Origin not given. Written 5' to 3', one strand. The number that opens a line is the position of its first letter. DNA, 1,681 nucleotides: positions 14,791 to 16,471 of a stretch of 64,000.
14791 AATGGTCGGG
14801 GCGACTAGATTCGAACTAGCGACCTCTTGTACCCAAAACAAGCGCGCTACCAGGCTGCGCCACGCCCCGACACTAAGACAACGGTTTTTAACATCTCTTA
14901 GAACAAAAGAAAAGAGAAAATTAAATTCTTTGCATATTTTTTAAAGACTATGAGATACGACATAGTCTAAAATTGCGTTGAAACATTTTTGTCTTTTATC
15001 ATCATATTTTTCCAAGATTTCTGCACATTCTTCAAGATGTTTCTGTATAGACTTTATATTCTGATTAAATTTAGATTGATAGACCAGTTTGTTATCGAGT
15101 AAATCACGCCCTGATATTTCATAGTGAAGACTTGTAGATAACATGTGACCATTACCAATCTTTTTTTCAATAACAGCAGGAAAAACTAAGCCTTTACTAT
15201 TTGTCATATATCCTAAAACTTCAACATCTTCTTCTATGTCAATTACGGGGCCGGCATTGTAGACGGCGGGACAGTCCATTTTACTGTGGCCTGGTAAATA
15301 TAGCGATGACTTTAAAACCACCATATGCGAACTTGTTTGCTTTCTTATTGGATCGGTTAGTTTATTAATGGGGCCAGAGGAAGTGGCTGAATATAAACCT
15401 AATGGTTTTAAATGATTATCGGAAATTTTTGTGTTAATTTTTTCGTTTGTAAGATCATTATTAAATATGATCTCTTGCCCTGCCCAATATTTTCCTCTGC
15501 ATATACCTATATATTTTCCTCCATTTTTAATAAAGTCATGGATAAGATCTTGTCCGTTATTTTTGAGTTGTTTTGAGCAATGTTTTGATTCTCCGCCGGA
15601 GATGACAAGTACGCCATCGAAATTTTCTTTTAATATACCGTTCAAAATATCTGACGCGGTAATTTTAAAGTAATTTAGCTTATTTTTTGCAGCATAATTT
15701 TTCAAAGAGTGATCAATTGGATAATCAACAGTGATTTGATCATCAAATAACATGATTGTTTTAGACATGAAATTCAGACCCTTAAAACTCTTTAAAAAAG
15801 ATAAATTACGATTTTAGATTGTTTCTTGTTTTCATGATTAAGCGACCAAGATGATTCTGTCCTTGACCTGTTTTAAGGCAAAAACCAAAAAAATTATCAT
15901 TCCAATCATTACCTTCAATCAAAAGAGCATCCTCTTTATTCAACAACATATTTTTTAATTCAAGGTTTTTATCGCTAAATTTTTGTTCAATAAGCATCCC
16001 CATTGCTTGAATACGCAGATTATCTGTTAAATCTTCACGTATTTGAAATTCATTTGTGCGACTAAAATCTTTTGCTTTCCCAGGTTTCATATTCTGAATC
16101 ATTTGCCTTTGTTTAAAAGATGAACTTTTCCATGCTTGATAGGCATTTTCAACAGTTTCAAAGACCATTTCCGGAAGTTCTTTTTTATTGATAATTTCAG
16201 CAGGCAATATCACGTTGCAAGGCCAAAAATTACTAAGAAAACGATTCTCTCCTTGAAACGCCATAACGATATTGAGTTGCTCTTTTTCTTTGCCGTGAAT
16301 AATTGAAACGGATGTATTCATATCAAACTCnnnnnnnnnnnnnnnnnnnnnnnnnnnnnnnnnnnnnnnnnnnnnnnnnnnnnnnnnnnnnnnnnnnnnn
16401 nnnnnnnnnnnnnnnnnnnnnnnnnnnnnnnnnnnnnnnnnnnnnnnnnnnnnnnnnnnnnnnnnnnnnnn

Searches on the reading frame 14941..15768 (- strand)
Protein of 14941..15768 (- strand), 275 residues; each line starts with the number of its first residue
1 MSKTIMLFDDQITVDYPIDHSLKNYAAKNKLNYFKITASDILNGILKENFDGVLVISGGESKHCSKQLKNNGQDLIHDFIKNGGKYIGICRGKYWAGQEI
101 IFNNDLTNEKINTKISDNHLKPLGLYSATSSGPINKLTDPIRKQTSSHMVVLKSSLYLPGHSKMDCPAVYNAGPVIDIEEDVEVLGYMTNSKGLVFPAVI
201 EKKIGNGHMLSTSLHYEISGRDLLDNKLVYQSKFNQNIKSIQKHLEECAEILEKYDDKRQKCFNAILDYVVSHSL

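Call 4: search_protein_families(library=pfam, proteins=[window:14941-15768:-], max_evalue=0.01)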
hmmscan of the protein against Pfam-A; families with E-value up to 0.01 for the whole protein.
window:14941-15768:- (275 aa): 1 family
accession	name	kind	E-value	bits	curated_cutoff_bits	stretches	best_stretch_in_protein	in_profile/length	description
PF09825.15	BPL_N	-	2e-18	66.8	24.2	1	53-254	52-256/283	Biotin-protein ligase, N terminal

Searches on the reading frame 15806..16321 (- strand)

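Call 4: search_protein_families(library=pfam, proteins=[window:15806-16321:-], max_evalue=0.01)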
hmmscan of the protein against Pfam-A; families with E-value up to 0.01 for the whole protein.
window:15806-16321:- (171 aa): 1 family
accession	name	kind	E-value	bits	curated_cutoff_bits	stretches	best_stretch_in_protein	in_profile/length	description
PF08719.17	NADAR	-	1.4e-17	64.8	35.1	1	25-170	9-163/163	NADAR domain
